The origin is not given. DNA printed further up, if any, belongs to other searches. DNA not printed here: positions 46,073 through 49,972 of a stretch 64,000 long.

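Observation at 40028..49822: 3264-aa alpha-solenoid/TPR protein encoded immediately upstream of argC-argB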

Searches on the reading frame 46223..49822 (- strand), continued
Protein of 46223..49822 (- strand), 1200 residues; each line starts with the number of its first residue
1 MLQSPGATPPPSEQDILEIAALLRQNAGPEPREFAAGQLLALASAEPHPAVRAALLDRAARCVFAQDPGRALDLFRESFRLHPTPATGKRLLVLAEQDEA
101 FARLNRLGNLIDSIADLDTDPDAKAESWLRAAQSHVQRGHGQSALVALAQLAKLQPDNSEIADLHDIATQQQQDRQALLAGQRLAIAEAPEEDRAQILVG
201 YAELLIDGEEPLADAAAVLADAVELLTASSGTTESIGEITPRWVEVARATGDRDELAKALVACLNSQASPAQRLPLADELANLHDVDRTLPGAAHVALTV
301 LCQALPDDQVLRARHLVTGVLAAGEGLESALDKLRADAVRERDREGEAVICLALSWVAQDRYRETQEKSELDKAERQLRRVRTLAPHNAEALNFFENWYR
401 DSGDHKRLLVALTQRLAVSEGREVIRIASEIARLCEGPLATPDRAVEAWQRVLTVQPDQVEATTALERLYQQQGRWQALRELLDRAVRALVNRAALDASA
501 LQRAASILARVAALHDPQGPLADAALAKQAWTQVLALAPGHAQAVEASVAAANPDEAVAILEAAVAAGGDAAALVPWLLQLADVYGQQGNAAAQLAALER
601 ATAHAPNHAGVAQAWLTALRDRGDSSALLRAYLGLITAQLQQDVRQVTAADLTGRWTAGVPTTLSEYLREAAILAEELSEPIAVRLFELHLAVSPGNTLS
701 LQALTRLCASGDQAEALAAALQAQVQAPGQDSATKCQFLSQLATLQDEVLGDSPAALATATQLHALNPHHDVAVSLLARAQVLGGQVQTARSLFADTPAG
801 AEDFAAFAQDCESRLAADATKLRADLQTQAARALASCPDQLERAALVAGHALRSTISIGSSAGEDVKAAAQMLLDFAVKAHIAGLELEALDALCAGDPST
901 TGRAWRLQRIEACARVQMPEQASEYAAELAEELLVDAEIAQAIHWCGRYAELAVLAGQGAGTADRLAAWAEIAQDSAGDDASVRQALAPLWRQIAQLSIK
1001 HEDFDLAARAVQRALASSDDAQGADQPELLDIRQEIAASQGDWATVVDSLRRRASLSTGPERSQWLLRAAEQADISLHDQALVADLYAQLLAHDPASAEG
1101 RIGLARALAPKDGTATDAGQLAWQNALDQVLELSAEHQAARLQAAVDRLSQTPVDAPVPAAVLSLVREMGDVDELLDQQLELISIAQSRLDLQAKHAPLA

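Call 45: find_encoding_contigs(protein=P0146, flank=10000, max_places=1)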
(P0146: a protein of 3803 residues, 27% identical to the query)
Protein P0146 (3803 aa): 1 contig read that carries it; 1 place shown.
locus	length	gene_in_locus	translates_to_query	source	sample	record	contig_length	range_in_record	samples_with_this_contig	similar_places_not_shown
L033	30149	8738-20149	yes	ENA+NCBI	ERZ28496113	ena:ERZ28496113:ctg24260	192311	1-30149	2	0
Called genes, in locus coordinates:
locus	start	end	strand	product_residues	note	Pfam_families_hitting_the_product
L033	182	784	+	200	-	PF07791:Imm11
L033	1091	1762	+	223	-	-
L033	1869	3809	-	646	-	PF00664:ABC_membrane, PF00005:ABC_tran, PF02463:SMC_N (faint)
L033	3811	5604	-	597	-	PF00664:ABC_membrane, PF00005:ABC_tran, PF02463:SMC_N (weak)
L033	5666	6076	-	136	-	-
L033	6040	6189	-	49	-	-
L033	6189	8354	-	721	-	PF22977:WHD, PF05496:RuvB_N (faint), PF13191:AAA_16 (faint), PF07728:AAA_5 (faint), PF13401:AAA_22 (faint), PF00004:AAA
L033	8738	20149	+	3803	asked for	PF00515:TPR_1 (faint), PF07719:TPR_2 (faint), PF12895:ANAPC3 (faint), PF13174:TPR_6 (faint), PF13176:TPR_7 (faint), PF13181:TPR_8 (faint), PF14559:TPR_19 (weak), PF13424:TPR_12 (weak), +4 more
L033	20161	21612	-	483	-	-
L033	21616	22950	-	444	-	-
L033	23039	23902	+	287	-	PF16697:Yop-YscD_cpl (faint), PF00498:FHA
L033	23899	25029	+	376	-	PF00481:PP2C (faint), PF13672:PP2C_2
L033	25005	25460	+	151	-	PF16697:Yop-YscD_cpl (weak), PF00498:FHA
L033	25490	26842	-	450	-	PF00275:EPSP_synthase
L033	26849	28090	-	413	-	-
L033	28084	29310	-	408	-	PF00155:Aminotran_1_2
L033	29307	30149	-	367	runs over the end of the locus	PF01817:CM_2, PF00800:PDT, PF01842:ACT (faint)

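Call 46: find_encoding_contigs(protein=P0136, flank=10000, max_places=1)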
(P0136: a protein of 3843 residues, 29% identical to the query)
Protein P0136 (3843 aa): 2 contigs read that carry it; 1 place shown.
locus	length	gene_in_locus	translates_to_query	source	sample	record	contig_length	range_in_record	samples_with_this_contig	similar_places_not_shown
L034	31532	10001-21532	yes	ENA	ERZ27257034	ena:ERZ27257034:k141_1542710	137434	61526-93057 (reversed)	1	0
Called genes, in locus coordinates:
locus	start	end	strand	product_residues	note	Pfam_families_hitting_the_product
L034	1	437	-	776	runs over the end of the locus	-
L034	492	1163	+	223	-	-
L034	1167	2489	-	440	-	PF00069:Pkinase, PF07714:PK_Tyr_Ser-Thr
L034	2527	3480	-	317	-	PF13240:Zn_Ribbon_1 (weak), PF03781:FGE-sulfatase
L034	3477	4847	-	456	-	PF20244:DUF6599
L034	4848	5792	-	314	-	PF00226:DnaJ, PF01556:DnaJ_C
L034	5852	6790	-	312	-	-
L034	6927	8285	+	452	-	-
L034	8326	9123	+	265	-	PF13699:eCIS_core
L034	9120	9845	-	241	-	PF01063:Aminotran_4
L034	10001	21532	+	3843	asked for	PF13428:TPR_14 (faint), PF23914:TPR_CcmH_CycH (faint), PF00515:TPR_1 (faint), PF07719:TPR_2 (faint), PF13432:TPR_16 (weak), PF14559:TPR_19 (weak), PF13424:TPR_12 (weak), PF14559:TPR_19 (weak), +6 more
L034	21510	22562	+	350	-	-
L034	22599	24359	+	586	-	-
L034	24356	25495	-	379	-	PF00180:Iso_dh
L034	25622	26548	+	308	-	PF06508:QueC (faint)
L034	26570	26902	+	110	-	-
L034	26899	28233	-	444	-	-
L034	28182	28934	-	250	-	PF01790:LGT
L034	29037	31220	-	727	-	PF04371:PAD_porph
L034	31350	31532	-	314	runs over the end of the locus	-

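Call 50: list_cluster_members(proteins=[P0033, P0050, P0056, P0089, P0102, P0103, P0115, P0135, P0106, P0132])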
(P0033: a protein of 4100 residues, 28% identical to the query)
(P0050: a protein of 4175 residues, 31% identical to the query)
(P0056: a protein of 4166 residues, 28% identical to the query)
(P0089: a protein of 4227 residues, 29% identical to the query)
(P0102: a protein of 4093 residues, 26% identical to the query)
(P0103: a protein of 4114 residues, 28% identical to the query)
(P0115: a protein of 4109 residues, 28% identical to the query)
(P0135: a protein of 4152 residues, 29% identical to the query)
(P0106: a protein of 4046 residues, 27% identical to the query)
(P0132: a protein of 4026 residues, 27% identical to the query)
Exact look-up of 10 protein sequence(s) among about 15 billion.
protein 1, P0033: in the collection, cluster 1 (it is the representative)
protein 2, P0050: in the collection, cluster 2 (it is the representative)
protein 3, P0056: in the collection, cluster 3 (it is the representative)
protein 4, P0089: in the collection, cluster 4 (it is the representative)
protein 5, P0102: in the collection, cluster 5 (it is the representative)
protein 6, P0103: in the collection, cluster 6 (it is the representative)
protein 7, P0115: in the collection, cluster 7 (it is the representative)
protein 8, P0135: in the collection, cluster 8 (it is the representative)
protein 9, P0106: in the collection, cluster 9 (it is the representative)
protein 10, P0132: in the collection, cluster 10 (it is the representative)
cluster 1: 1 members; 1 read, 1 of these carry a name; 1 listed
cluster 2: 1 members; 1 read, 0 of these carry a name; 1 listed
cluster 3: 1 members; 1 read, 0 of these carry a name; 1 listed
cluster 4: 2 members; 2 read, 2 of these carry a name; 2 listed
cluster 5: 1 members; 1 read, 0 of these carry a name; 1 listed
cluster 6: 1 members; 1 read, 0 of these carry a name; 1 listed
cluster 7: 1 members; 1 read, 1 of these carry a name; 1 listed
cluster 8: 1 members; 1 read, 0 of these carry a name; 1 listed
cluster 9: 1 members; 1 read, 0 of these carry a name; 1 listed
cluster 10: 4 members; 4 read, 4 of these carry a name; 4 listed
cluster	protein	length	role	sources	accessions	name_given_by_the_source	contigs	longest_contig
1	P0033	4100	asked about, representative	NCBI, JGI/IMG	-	tetratricopeptide (TPR) repeat protein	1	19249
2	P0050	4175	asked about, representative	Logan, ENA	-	-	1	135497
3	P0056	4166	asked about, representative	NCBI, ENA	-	-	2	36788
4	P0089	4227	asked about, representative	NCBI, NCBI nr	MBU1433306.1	tetratricopeptide repeat protein [Myxococcota bacterium]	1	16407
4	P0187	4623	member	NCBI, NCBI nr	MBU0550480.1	tetratricopeptide repeat protein [Myxococcota bacterium]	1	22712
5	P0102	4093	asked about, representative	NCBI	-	-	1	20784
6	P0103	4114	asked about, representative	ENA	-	-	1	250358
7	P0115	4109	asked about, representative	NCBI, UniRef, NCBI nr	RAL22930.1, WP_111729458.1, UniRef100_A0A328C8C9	hypothetical protein DL240_08540 [Lujinxingia litoralis] | Tetratricopeptide repeat protein n=1 Tax=Lujinxingia litoralis TaxID=2211119 ... | tetratricopeptide repeat protein [Lujinxingia litoralis]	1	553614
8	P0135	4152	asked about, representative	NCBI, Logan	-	-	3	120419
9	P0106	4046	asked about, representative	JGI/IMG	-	-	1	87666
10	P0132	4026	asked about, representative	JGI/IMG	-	golgin subfamily B member 1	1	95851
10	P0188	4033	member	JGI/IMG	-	golgin subfamily B member 1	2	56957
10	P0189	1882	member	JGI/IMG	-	tetratricopeptide (TPR) repeat protein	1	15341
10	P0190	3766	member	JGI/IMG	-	golgin subfamily B member 1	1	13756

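Call 51: find_encoding_contigs(protein=P0115, flank=10000, max_places=1)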
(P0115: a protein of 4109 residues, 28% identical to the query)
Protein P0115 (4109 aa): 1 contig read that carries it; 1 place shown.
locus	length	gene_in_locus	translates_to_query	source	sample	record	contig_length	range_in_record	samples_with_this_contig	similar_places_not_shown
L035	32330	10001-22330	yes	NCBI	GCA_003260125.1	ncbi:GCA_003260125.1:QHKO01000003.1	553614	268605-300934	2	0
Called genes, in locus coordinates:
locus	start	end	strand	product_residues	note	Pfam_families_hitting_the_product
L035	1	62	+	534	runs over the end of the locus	PF13432:TPR_16 (faint)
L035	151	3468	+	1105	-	PF12895:ANAPC3 (faint), PF07719:TPR_2 (faint), PF13174:TPR_6 (faint), PF13181:TPR_8 (faint), PF13428:TPR_14 (faint), PF13432:TPR_16 (faint), PF14559:TPR_19 (faint), PF13424:TPR_12, +3 more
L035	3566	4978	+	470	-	-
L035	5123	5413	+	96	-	-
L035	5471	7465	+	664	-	PF16697:Yop-YscD_cpl, PF00498:FHA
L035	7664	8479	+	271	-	PF03544:TonB_C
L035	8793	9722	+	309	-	PF13432:TPR_16, PF12895:ANAPC3, PF13424:TPR_12 (weak), PF13414:TPR_11 (weak), PF14559:TPR_19, PF13432:TPR_16, PF00515:TPR_1 (weak), PF13432:TPR_16, +17 more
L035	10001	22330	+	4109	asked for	PF13174:TPR_6 (faint), PF13424:TPR_12 (faint), PF07719:TPR_2 (faint), PF13176:TPR_7 (faint), PF13414:TPR_11 (faint), PF14559:TPR_19 (weak), PF00515:TPR_1 (weak), PF13181:TPR_8 (weak), +4 more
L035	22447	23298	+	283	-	PF00590:TP_methylase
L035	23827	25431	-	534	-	-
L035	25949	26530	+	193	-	PF12844:HTH_19 (weak), PF13413:HTH_25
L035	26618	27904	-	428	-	PF13450:NAD_binding_8, PF01593:Amino_oxidase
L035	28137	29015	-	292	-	-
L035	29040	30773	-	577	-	PF03109:ABC1 (faint), PF00069:Pkinase, PF07714:PK_Tyr_Ser-Thr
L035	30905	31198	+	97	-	-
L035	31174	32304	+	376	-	PF00730:HhH-GPD, PF00633:HHH (weak), PF10576:EndIII_4Fe-2S (weak), PF14815:NUDIX_4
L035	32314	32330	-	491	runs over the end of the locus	PF13396:PLDc_N (weak), PF13091:PLDc_2, PF00614:PLDc (weak), PF13091:PLDc_2, PF00614:PLDc (weak)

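Call 56: find_encoding_contigs(protein=P0023, flank=10000, max_places=1)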
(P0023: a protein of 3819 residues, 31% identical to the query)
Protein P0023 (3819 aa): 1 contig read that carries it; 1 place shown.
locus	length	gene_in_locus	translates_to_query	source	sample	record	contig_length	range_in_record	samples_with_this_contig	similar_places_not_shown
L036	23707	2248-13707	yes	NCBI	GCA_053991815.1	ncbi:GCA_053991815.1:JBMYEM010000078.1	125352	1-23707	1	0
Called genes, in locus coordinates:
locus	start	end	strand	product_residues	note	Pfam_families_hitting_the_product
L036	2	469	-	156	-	?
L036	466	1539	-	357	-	PF02618:YceG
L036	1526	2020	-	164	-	PF03652:RuvX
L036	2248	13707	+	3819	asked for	PF00515:TPR_1 (faint), PF07719:TPR_2 (faint), PF13174:TPR_6 (faint), PF13181:TPR_8 (faint), PF13414:TPR_11 (faint), PF13424:TPR_12 (faint), PF13428:TPR_14 (faint), PF13176:TPR_7 (weak), +8 more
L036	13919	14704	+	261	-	PF00633:HHH (weak), PF12836:HHH_3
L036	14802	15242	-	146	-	-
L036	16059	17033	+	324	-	-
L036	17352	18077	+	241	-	PF06439:3keto-disac_hyd, PF21708:Glyco_hydro_59_C (weak)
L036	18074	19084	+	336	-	PF01547:SBP_bac_1, PF13416:SBP_bac_8, PF13531:SBP_bac_11, PF13343:SBP_bac_6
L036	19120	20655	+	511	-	-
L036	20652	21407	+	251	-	PF00005:ABC_tran, PF13304:AAA_21 (faint)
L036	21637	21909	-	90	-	PF00216:Bac_DNA_binding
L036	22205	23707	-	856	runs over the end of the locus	PF17963:Big_9 (faint), PF05345:He_PIG (faint), PF04151:PPC (faint)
